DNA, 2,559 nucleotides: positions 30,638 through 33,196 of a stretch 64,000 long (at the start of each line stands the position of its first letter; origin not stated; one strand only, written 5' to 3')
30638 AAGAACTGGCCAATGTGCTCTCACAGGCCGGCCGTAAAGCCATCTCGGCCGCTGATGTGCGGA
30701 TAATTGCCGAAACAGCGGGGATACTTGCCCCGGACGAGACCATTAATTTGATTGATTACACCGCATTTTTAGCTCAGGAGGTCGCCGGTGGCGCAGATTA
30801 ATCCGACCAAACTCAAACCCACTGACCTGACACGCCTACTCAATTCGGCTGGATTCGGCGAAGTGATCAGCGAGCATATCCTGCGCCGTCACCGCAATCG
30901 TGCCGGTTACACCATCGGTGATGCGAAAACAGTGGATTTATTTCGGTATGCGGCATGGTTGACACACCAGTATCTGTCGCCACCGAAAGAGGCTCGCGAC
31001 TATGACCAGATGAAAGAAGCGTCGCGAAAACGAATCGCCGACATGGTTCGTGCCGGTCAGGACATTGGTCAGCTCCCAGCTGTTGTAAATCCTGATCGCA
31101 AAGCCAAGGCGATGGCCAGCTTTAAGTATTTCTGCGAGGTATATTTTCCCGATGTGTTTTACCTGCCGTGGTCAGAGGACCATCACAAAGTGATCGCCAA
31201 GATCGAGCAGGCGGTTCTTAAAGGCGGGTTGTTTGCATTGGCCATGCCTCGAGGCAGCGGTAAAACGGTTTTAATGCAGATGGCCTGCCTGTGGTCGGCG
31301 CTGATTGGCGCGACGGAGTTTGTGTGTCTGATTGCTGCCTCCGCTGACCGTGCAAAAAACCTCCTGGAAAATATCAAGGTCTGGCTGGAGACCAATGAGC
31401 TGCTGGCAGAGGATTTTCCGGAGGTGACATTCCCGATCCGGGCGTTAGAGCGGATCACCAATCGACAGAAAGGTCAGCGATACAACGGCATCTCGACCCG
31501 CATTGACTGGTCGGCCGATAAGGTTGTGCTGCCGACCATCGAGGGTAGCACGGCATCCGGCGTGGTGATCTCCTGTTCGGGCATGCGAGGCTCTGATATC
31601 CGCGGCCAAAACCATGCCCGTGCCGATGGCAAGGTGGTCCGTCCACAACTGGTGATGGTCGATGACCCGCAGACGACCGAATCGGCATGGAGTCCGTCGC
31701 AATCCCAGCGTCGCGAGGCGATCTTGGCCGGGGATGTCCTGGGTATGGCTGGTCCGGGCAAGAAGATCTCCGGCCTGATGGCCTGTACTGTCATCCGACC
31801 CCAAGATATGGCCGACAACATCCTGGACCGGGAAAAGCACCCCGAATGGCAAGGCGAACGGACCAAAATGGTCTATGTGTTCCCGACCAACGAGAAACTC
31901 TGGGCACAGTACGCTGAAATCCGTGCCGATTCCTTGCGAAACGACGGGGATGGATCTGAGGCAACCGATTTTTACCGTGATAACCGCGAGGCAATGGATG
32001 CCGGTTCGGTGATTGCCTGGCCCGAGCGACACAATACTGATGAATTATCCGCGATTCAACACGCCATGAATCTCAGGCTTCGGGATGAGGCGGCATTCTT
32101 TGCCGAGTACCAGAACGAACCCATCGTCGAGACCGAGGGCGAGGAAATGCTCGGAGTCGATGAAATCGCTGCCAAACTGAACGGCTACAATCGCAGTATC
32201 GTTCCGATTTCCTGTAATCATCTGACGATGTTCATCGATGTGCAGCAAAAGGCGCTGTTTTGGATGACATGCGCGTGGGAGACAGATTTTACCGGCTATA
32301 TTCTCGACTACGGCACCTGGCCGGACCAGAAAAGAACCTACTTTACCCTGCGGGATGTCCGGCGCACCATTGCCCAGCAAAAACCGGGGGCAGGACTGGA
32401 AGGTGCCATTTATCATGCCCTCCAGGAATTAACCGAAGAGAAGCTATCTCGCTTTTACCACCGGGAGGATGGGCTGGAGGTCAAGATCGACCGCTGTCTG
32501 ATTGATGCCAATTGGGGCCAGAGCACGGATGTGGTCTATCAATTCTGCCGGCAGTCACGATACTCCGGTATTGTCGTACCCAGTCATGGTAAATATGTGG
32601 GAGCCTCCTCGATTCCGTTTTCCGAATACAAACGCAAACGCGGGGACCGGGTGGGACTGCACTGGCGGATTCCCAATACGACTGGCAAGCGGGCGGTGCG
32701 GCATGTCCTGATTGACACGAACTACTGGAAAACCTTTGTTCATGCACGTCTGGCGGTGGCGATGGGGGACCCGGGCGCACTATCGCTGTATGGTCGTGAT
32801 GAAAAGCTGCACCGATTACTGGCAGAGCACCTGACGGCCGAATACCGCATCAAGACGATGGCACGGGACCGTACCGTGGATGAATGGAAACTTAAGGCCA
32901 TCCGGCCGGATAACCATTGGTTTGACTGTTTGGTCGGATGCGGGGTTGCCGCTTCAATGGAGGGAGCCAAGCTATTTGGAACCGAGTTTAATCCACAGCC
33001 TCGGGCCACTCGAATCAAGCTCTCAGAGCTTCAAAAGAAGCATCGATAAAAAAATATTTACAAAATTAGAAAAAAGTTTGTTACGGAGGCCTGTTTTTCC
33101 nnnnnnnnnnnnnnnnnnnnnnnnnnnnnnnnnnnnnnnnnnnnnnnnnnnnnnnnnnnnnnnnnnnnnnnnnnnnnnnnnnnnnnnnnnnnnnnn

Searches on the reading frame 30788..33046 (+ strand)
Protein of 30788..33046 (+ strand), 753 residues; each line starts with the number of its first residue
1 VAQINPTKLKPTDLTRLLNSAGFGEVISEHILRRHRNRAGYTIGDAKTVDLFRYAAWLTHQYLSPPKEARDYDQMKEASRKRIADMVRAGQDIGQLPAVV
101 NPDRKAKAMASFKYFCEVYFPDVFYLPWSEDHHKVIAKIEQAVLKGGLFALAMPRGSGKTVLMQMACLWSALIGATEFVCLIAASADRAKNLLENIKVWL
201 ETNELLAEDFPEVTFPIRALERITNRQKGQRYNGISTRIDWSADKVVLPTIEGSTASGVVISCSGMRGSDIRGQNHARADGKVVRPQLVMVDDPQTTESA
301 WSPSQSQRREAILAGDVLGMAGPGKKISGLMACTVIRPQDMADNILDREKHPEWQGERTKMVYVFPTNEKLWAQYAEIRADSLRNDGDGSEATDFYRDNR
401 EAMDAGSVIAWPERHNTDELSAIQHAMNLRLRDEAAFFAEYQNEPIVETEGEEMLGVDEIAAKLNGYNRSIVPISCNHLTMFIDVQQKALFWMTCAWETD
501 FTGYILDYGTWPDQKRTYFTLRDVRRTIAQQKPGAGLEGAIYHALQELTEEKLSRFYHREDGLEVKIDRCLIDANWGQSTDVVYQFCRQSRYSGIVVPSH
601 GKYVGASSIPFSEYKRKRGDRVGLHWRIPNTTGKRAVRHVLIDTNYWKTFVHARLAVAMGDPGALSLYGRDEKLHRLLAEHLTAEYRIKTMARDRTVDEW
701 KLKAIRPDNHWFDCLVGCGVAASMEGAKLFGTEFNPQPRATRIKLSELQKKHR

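Call 27: search_protein_families(library=pfam, proteins=[window:30788-33046:+], max_evalue=0.001)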
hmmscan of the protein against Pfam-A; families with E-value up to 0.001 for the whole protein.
window:30788-33046:+ (753 aa): 1 family
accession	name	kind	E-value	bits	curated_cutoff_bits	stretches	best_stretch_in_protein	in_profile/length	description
PF20454.4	GpA_nuclease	-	7e-24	85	22.5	1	452-726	53-288/294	Terminase large subunit gpA, endonuclease domain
